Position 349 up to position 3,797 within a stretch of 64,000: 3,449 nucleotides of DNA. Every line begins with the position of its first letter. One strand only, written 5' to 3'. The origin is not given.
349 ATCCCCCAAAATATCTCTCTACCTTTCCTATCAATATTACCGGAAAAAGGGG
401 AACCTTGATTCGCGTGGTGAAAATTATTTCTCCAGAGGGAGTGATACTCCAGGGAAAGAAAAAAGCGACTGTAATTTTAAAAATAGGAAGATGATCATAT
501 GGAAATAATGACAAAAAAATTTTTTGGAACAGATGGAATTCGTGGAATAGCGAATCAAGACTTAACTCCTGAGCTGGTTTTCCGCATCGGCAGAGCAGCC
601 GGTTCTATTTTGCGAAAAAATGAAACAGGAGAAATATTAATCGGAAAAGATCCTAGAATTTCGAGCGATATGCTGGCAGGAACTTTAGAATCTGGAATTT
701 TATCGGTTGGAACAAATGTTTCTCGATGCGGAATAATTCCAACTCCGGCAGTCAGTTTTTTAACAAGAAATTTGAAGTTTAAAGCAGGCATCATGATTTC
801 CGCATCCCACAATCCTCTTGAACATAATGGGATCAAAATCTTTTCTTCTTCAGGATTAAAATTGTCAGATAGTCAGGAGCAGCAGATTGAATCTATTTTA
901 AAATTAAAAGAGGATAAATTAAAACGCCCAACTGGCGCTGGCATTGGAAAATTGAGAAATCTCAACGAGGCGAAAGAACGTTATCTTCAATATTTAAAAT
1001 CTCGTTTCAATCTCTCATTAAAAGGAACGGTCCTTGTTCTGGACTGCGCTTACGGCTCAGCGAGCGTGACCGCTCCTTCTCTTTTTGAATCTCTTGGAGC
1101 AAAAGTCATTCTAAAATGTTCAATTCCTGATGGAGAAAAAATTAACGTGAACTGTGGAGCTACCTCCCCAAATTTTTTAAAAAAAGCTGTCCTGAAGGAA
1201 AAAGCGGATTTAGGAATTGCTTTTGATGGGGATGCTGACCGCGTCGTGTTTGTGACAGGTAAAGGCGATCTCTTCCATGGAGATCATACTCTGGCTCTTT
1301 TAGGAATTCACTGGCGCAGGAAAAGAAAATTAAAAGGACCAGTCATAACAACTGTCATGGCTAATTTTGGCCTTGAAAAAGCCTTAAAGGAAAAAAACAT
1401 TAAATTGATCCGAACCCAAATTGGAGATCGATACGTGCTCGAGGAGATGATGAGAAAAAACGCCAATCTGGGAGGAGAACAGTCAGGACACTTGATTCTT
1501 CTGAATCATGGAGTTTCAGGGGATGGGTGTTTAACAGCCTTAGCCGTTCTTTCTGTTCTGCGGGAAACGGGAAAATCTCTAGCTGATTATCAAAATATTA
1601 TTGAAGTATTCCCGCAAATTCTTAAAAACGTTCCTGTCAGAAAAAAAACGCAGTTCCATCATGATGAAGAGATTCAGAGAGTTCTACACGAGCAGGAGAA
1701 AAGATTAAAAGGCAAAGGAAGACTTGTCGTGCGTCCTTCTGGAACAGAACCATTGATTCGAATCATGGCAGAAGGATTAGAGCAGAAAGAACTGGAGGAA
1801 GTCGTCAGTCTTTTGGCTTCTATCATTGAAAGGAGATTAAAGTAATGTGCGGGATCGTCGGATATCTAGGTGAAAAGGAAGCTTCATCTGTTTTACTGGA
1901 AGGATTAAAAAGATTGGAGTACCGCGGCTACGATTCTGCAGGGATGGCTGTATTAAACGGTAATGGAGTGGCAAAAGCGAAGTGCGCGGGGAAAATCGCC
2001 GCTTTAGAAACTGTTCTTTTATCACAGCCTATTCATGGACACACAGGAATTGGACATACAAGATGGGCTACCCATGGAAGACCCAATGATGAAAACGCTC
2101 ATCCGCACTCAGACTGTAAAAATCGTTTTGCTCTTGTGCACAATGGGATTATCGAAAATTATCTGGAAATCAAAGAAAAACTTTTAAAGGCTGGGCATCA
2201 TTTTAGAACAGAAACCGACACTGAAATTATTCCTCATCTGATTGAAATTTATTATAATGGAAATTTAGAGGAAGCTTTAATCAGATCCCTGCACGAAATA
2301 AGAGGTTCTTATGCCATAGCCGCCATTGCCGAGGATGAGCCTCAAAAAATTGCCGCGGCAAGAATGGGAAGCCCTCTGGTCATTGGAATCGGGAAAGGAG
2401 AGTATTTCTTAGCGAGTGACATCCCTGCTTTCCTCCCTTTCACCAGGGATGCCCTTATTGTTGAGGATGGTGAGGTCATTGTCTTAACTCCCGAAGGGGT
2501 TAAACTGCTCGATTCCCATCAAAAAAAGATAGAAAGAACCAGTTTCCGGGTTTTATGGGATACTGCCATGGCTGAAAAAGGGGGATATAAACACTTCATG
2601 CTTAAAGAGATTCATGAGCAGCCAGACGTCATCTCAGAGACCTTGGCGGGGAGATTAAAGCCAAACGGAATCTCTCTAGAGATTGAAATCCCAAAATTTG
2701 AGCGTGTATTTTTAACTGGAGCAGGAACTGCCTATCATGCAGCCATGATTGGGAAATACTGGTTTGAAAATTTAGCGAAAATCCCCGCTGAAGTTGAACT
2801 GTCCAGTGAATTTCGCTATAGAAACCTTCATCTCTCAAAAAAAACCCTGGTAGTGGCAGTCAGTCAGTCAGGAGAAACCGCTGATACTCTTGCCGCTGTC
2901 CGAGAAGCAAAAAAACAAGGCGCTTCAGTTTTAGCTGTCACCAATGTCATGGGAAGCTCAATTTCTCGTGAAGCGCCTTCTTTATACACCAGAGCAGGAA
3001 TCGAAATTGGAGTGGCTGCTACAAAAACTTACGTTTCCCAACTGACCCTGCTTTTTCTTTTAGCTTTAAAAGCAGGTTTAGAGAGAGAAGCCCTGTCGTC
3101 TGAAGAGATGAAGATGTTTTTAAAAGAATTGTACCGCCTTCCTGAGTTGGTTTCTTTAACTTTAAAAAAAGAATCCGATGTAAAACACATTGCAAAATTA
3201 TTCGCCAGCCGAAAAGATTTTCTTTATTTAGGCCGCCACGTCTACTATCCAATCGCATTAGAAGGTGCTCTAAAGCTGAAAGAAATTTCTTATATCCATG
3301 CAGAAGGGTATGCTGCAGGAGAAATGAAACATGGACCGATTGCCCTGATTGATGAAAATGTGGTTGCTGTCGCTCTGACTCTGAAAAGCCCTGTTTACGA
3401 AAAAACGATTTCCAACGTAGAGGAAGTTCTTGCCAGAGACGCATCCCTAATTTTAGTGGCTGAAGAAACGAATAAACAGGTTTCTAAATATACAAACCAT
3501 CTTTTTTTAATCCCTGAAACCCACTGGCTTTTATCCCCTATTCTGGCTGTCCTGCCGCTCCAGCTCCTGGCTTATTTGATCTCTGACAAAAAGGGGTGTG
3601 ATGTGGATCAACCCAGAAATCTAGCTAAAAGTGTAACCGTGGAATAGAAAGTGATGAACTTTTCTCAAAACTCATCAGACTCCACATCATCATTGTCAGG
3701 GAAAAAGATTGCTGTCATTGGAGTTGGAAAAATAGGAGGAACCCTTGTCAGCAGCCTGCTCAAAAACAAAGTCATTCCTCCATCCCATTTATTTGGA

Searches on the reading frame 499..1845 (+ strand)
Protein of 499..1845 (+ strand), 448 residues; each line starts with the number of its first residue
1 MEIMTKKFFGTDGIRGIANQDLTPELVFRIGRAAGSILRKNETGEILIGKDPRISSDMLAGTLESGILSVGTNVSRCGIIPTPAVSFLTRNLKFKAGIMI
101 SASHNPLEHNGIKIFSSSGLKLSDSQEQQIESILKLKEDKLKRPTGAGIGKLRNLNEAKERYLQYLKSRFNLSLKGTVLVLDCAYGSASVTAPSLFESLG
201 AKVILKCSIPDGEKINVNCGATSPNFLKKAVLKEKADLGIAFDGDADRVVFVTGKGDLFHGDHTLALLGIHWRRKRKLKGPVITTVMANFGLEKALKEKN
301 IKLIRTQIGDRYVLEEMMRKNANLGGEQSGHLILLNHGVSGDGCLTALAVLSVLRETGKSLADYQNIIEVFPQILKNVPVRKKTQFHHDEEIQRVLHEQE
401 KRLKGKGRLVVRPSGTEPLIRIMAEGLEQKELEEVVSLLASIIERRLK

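Call 81: search_protein_families(library=pfam, proteins=[window:499-1845:+], max_evalue=0.00001)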
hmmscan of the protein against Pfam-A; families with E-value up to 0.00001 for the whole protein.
window:499-1845:+ (448 aa): 4 families
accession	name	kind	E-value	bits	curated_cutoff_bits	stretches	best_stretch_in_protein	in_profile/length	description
PF02878.22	PGM_PMM_I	-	1.6e-44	151.4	22.5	1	7-135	2-132/138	Phosphoglucomutase/phosphomannomutase, alpha/beta/alpha domain I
PF02880.22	PGM_PMM_III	-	6.8e-32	110.4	20.7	1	260-365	1-108/115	Phosphoglucomutase/phosphomannomutase, alpha/beta/alpha domain III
PF00408.26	PGM_PMM_IV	-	2.6e-15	56.7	23.1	1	375-437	1-63/68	Phosphoglucomutase/phosphomannomutase, C-terminal domain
PF02879.22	PGM_PMM_II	-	2e-14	54.4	29.3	1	161-256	2-103/103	Phosphoglucomutase/phosphomannomutase, alpha/beta/alpha domain II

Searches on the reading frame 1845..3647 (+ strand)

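Call 81: search_protein_families(library=pfam, proteins=[window:1845-3647:+], max_evalue=0.00001)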
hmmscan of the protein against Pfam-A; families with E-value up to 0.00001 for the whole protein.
window:1845-3647:+ (600 aa): 3 families
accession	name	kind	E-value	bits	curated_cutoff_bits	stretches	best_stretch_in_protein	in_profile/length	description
PF01380.27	SIS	-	1.3e-51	174.3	25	2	286-408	6-130/131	SIS domain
PF13522.11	GATase_6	-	2.7e-19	69.9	27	1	65-191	10-129/130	Glutamine amidotransferase domain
PF13537.11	GATase_7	-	7.6e-16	58.7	25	1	82-197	10-122/123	Glutamine amidotransferase domain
